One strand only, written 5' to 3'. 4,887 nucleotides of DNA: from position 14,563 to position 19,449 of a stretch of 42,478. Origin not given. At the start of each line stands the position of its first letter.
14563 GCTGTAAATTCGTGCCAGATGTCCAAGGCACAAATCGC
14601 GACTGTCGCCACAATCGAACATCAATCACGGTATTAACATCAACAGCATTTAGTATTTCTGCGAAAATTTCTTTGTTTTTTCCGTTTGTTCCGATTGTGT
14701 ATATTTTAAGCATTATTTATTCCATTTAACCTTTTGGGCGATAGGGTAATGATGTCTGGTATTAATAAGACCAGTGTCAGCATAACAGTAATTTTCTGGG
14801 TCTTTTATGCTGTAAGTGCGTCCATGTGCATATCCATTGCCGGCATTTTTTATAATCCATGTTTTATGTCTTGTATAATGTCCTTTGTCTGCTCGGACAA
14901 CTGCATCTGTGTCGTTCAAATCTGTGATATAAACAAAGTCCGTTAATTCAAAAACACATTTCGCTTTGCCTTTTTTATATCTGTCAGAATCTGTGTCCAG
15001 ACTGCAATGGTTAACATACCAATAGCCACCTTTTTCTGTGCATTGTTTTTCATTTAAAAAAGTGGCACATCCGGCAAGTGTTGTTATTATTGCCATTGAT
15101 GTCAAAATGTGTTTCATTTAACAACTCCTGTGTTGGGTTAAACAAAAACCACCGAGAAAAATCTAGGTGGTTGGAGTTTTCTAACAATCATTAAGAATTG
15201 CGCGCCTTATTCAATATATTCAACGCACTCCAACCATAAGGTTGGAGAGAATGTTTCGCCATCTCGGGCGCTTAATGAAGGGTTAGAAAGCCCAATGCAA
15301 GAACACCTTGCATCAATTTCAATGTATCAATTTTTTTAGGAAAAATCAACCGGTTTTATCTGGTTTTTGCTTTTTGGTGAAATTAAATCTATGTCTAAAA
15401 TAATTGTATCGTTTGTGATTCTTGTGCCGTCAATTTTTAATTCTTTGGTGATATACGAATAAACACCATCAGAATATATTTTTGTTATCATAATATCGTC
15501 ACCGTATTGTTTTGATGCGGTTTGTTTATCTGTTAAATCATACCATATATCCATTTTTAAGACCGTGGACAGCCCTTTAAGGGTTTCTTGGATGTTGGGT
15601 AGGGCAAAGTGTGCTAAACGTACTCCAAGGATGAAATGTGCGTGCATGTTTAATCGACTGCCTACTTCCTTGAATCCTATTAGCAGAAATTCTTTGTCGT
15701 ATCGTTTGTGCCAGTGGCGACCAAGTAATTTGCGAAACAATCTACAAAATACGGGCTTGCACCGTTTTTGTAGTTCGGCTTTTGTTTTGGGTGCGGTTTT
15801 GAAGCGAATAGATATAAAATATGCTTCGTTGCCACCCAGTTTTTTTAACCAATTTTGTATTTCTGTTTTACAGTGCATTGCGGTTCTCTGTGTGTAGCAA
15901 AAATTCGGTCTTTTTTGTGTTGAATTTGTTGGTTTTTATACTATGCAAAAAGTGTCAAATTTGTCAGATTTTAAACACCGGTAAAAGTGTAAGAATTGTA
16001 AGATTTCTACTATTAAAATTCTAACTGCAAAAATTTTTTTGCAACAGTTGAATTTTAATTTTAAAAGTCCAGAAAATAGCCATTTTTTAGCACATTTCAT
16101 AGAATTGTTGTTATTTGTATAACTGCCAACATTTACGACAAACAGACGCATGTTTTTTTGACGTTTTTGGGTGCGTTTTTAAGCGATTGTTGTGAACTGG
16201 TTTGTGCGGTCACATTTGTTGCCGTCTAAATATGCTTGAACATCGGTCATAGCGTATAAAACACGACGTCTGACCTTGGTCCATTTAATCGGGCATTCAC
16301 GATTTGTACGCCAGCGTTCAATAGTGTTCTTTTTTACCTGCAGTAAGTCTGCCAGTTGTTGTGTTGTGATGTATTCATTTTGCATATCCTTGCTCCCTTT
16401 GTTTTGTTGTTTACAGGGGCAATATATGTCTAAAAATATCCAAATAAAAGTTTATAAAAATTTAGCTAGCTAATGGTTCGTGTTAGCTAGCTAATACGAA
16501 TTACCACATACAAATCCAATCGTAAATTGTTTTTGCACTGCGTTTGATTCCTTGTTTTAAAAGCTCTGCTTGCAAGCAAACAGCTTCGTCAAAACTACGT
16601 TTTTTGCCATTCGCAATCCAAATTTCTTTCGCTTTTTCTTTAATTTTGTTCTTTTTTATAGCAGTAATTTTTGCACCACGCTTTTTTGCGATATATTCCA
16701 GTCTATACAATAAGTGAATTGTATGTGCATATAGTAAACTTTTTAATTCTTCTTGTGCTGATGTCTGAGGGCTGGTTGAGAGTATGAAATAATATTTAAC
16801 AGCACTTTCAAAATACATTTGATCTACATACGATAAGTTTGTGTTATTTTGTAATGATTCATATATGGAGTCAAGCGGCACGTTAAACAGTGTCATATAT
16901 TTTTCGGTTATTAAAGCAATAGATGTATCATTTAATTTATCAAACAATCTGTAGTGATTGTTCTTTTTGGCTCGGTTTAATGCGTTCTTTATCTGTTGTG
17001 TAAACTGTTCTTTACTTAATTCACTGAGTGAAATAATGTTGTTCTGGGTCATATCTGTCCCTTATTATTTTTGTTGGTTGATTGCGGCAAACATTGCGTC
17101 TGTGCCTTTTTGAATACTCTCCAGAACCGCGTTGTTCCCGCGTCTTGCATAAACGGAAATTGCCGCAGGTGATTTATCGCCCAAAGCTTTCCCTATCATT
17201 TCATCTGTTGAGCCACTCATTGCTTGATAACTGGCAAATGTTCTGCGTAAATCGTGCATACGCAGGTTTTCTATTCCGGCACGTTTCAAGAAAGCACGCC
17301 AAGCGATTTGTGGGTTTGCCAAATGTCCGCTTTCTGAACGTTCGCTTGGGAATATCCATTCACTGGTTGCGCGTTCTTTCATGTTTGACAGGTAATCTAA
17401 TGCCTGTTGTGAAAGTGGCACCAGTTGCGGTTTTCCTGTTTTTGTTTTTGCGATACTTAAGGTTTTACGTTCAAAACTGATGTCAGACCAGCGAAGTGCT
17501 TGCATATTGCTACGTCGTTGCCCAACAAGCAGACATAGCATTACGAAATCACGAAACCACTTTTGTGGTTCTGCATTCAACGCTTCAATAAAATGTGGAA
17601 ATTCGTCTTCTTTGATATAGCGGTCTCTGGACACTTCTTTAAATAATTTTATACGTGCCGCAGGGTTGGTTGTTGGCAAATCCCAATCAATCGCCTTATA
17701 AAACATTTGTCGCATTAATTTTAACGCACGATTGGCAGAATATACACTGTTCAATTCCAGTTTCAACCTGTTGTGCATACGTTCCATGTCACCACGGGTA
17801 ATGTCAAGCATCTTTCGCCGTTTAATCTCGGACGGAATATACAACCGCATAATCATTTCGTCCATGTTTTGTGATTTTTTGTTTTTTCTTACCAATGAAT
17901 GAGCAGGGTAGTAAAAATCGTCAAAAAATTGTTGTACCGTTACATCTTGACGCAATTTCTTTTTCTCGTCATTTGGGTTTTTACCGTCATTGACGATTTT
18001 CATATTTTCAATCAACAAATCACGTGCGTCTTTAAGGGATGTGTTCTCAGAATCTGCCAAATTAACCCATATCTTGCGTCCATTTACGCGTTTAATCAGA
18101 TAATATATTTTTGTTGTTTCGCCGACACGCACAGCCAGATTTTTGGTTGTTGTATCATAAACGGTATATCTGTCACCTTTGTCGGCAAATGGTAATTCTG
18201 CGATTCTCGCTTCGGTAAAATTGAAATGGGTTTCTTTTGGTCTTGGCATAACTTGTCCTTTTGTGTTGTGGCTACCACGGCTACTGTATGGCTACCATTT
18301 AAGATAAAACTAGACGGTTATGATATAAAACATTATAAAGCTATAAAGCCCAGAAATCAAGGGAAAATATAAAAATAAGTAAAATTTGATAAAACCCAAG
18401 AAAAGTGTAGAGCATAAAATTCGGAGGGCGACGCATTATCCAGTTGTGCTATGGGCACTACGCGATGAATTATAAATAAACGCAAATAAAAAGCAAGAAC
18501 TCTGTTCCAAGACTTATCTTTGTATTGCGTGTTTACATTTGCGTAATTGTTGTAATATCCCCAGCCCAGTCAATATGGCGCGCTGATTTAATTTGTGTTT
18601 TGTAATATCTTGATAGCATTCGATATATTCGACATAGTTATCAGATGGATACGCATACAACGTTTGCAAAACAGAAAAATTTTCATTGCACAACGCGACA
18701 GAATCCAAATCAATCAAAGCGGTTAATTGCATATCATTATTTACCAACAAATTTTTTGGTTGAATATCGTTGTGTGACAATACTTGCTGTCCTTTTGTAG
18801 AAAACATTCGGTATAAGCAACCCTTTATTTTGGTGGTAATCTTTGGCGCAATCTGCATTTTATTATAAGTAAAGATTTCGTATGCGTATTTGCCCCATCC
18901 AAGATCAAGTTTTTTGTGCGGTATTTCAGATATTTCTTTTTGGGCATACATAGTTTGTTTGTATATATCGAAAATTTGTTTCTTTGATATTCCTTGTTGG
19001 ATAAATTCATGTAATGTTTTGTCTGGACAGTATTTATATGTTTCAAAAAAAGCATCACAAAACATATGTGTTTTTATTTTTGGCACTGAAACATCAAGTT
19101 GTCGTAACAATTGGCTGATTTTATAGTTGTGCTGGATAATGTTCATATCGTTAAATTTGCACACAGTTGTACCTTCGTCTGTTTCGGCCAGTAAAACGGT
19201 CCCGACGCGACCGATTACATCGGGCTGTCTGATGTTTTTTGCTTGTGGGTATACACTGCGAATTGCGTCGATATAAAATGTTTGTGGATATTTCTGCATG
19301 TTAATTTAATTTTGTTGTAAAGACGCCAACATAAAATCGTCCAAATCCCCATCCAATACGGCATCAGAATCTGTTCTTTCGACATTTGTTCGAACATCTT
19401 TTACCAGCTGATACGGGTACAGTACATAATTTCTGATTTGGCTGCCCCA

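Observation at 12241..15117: Island cargo: stand-alone OLD-family ATPase-TOPRIM nuclease facing a lipoprotein-DUF488 operon (candidate defence module)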

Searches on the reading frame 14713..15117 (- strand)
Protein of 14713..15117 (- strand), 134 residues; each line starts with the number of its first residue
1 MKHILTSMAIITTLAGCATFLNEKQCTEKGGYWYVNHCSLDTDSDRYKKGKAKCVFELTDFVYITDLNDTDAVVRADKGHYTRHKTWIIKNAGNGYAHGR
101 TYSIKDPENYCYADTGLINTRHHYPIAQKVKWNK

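Call 4: search_protein_families(library=pfam, proteins=[window:14713-15117:-], max_evalue=0.01)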
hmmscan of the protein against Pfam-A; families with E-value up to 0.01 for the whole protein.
window:14713-15117:- (134 aa): 0 families

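Call 5: search_protein_families(library=padloc, proteins=[window:14713-15117:-], max_evalue=0.01)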
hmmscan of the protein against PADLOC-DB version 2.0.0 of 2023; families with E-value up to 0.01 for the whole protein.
window:14713-15117:- (134 aa): 0 families

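Call 30: search_protein_families(library=padloc, proteins=[window:14713-15117:-], max_evalue=1)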
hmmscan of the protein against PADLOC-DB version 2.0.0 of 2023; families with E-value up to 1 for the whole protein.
window:14713-15117:- (134 aa): 0 families

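Call 35: find_homologous_proteins(query=window:14713-15117:-, max_evalue=0.001)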
Query window:14713-15117:- (134 aa): 4 proteins with E <= 0.001 among 7 candidates.
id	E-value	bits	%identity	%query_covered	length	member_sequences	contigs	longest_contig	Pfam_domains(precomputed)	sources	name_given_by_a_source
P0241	2.1e-89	315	100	100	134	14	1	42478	-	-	-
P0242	3.2e-71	256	82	100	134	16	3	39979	-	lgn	-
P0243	2.8e-61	224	72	100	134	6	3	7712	-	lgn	-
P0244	4.9e-60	220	71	100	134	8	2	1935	-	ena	-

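Call 43: search_protein_families(library=pfam, proteins=[window:14713-15117:-], max_evalue=1)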
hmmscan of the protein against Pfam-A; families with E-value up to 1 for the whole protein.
window:14713-15117:- (134 aa): 0 families

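Call 44: search_protein_families(library=ncbifam, proteins=[window:14713-15117:-], max_evalue=0.01)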
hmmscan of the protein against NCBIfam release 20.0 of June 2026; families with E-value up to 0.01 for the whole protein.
window:14713-15117:- (134 aa): 0 families

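Call 46: search_protein_representatives(alignment_id=A3)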
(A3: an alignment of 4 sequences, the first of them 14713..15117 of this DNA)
Query: 4 sequences, 134 profile positions. Proteins with E-value up to 0.001 (for the whole library): 3; up to 1e-10: 3; up to 1e-30: 1. The best 3 are listed.
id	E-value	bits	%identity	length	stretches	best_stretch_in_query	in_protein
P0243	5.7e-82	288.9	-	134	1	1-134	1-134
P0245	7.8e-24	100.7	-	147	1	1-134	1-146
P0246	2.8e-12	63.3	-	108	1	52-132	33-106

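Call 48: find_encoding_contigs(protein=P0245, flank=6000, max_places=5)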
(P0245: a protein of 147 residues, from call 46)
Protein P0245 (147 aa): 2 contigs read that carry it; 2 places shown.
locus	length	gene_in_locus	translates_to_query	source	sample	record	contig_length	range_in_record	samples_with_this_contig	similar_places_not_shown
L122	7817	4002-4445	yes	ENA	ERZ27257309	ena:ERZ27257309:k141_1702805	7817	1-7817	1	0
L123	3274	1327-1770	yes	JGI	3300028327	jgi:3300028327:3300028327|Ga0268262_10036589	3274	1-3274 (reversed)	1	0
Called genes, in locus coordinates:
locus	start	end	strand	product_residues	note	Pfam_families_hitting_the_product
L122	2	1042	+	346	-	?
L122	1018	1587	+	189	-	-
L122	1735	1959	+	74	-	-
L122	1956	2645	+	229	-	-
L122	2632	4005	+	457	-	PF14020:DUF4236, PF04471:Mrr_cat, PF13156:Mrr_cat_2 (weak), PF22722:NA-iREase1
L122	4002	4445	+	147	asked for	-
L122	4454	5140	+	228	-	-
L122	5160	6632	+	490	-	PF00239:Resolvase, PF07508:Recombinase, PF13408:Zn_ribbon_recom (weak)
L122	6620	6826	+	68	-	-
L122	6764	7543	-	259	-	-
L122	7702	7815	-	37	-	?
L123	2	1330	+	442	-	?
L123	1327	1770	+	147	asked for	-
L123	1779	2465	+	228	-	-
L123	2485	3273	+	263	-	?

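Call 65: search_protein_families(library=phrogs, proteins=[window:14713-15117:-], max_evalue=0.001)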
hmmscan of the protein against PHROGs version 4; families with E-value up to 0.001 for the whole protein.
window:14713-15117:- (134 aa): 0 families

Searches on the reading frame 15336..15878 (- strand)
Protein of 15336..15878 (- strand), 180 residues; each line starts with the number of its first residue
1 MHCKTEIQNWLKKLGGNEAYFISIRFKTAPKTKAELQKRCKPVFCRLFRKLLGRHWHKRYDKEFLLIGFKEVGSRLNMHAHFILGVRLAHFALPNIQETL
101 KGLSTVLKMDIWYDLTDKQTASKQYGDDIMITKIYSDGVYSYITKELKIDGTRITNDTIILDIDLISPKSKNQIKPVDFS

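Call 4: search_protein_families(library=pfam, proteins=[window:15336-15878:-], max_evalue=0.01)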
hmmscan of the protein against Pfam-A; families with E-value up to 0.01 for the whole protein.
window:15336-15878:- (180 aa): 0 families

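Call 5: search_protein_families(library=padloc, proteins=[window:15336-15878:-], max_evalue=0.01)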
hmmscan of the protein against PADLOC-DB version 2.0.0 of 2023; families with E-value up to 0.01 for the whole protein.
window:15336-15878:- (180 aa): 0 families

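Call 43: search_protein_families(library=pfam, proteins=[window:15336-15878:-], max_evalue=1)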
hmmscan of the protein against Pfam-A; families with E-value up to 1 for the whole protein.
window:15336-15878:- (180 aa): 1 family
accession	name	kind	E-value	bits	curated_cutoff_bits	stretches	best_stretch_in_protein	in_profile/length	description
PF23343.2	REP_ORF2-G2P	-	0.013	16.2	27.8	1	45-98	19-61/99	Replication-associated protein ORF2/G2P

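Call 44: search_protein_families(library=ncbifam, proteins=[window:15336-15878:-], max_evalue=0.01)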
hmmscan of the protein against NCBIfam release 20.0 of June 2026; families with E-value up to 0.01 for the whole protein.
window:15336-15878:- (180 aa): 0 families

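Call 65: search_protein_families(library=phrogs, proteins=[window:15336-15878:-], max_evalue=0.001)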
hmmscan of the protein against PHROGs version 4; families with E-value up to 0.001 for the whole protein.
window:15336-15878:- (180 aa): 0 families

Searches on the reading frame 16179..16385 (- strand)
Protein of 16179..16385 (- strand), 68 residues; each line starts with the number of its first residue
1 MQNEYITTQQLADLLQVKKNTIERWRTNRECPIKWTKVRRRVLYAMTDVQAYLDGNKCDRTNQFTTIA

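Call 4: search_protein_families(library=pfam, proteins=[window:16179-16385:-], max_evalue=0.01)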
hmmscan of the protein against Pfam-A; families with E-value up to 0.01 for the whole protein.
window:16179-16385:- (68 aa): 2 families
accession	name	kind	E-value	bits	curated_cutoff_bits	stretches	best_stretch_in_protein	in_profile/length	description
PF12728.13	HTH_17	-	2.9e-10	40.7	27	1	5-56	1-50/51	Helix-turn-helix domain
PF13384.12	HTH_23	-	0.0032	17.7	24.6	1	6-27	18-39/50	Homeodomain-like domain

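Call 5: search_protein_families(library=padloc, proteins=[window:16179-16385:-], max_evalue=0.01)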
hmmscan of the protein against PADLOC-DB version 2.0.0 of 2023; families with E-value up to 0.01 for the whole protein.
window:16179-16385:- (68 aa): 0 families

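Call 65: search_protein_families(library=phrogs, proteins=[window:16179-16385:-], max_evalue=0.001)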
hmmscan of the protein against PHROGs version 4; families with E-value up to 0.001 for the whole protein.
window:16179-16385:- (68 aa): 6 families
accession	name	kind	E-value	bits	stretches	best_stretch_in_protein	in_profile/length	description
phrog_66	-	integration and excision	8.6e-09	36.5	1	2-65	90-152/412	excisionase and transcriptional regulator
phrog_141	-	head and packaging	3.5e-05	24.3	1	5-59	15-66/183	terminase small subunit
phrog_4745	-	DNA, RNA and nucleotide metabolism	0.00013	22.7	1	3-54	29-85/107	DNA binding protein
phrog_2528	-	unknown function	0.00031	21.7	1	5-66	28-89/90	-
phrog_7950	-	transcription regulation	0.00072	20.6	1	6-29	21-44/68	transcriptional repressor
phrog_2474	-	transcription regulation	0.0008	20.3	1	4-50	47-93/118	MerR-like transcriptional regulator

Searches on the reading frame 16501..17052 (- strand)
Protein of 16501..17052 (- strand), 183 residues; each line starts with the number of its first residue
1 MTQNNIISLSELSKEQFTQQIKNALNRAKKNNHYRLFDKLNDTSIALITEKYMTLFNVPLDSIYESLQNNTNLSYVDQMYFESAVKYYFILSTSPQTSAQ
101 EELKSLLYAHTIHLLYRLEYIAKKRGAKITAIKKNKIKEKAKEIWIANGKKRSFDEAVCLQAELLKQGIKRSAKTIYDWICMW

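Call 4: search_protein_families(library=pfam, proteins=[window:16501-17052:-], max_evalue=0.01)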
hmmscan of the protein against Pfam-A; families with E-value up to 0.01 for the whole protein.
window:16501-17052:- (183 aa): 0 families

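Call 5: search_protein_families(library=padloc, proteins=[window:16501-17052:-], max_evalue=0.01)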
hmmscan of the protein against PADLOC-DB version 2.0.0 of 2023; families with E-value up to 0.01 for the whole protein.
window:16501-17052:- (183 aa): 0 families

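Call 43: search_protein_families(library=pfam, proteins=[window:16501-17052:-], max_evalue=1)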
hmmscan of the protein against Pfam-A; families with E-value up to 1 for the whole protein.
window:16501-17052:- (183 aa): 1 family
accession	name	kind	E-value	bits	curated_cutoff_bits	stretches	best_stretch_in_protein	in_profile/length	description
PF08008.17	Viral_cys_rich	-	0.62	10.6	25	0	16-54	39-78/83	Viral cysteine rich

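Call 44: search_protein_families(library=ncbifam, proteins=[window:16501-17052:-], max_evalue=0.01)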
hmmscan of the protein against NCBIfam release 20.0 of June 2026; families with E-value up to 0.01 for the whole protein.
window:16501-17052:- (183 aa): 0 families

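Call 65: search_protein_families(library=phrogs, proteins=[window:16501-17052:-], max_evalue=0.001)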
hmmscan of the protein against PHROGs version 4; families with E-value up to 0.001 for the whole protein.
window:16501-17052:- (183 aa): 0 families

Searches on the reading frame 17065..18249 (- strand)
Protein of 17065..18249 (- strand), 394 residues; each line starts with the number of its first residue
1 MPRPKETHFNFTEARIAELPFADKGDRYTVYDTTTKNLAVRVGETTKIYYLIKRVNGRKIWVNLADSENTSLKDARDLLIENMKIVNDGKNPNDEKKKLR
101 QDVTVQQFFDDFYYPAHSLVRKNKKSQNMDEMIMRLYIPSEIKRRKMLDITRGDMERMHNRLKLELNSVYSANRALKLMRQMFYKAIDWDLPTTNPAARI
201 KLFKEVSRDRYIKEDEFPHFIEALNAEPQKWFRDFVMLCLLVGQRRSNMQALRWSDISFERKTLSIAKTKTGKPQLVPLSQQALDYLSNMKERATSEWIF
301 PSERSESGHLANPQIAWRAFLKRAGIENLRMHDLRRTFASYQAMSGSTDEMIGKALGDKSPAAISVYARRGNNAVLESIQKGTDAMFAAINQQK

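Call 4: search_protein_families(library=pfam, proteins=[window:17065-18249:-], max_evalue=0.01)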
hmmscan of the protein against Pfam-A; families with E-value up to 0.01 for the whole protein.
window:17065-18249:- (394 aa): 2 families
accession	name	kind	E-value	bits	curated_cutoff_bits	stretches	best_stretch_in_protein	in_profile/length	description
PF00589.27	Phage_integrase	-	8.5e-24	84.7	27.1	1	211-369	2-167/172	Phage integrase family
PF13356.12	Arm-DNA-bind_3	-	3.5e-07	30.7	27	1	12-98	2-82/83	Arm DNA-binding domain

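Call 5: search_protein_families(library=padloc, proteins=[window:17065-18249:-], max_evalue=0.01)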
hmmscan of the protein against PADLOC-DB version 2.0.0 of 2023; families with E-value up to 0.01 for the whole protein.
window:17065-18249:- (394 aa): 0 families

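Call 44: search_protein_families(library=ncbifam, proteins=[window:17065-18249:-], max_evalue=0.01)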
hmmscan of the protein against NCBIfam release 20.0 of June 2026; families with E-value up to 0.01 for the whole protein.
window:17065-18249:- (394 aa): 9 families
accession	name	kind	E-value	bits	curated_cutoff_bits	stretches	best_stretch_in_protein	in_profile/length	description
NF040815.2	recomb_XerA_Arch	equivalog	5.6e-18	65.4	220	1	145-369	33-253/263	site-specific tyrosine recombinase/integron integrase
TIGR02225.1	recomb_XerD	equivalog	1.7e-14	53.9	329.6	1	144-372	35-276/290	site-specific tyrosine recombinase XerD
NF001399.0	PRK00283.1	subfamily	1.2e-13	51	279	1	143-358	44-271/300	tyrosine recombinase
NF002331.0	PRK01287.1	subfamily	9.8e-09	34.6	371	1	171-293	99-225/365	site-specific tyrosine recombinase XerC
NF007246.0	PRK09692.1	domain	5.9e-08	31.7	434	1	233-355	236-360/413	integrase domain-containing protein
TIGR02249.1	integrase_gron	subfamily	4.4e-06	26.3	265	1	136-295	28-181/315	integron integrase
NF002685.0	PRK02436.1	equivalog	5e-06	26.5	178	1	236-368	118-244/245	site-specific tyrosine recombinase XerD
NF003462.0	PRK05084.1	equivalog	1.9e-05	23.5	267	0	233-291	196-255/360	tyrosine recombinase XerS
NF007370.0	PRK09870.1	subfamily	5.7e-05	22.8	221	1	208-305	9-113/200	tyrosine-type DNA invertase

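Call 65: search_protein_families(library=phrogs, proteins=[window:17065-18249:-], max_evalue=0.001)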
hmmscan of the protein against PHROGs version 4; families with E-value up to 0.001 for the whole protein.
window:17065-18249:- (394 aa): 4 families
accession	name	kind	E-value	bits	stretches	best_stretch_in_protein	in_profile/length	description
phrog_1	-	integration and excision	6e-56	191.9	1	40-381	114-446/611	integrase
phrog_216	-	integration and excision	1.8e-31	110.4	1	165-369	7-223/301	integrase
phrog_7244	-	integration and excision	4.5e-11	43.5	1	73-281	41-245/263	integrase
phrog_35951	-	unknown function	3.7e-07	31.5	1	315-348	7-40/97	-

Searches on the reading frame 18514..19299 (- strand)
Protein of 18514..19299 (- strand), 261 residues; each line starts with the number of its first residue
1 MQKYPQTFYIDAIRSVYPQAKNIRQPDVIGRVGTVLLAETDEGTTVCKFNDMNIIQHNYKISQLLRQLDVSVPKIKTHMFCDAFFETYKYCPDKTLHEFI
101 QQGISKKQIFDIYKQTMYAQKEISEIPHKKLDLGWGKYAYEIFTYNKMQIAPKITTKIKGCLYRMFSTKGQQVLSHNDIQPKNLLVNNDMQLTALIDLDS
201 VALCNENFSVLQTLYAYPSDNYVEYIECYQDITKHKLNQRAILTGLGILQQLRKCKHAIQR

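Call 4: search_protein_families(library=pfam, proteins=[window:18514-19299:-], max_evalue=0.01)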
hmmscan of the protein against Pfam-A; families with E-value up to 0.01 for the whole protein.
window:18514-19299:- (261 aa): 2 families
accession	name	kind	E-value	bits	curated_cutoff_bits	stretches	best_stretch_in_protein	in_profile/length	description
PF01636.29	APH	-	0.00013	22.3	23.2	1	168-200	160-196/239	Phosphotransferase enzyme family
PF01633.27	Choline_kinase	-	0.0038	17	29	1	120-198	128-188/300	Choline/ethanolamine kinase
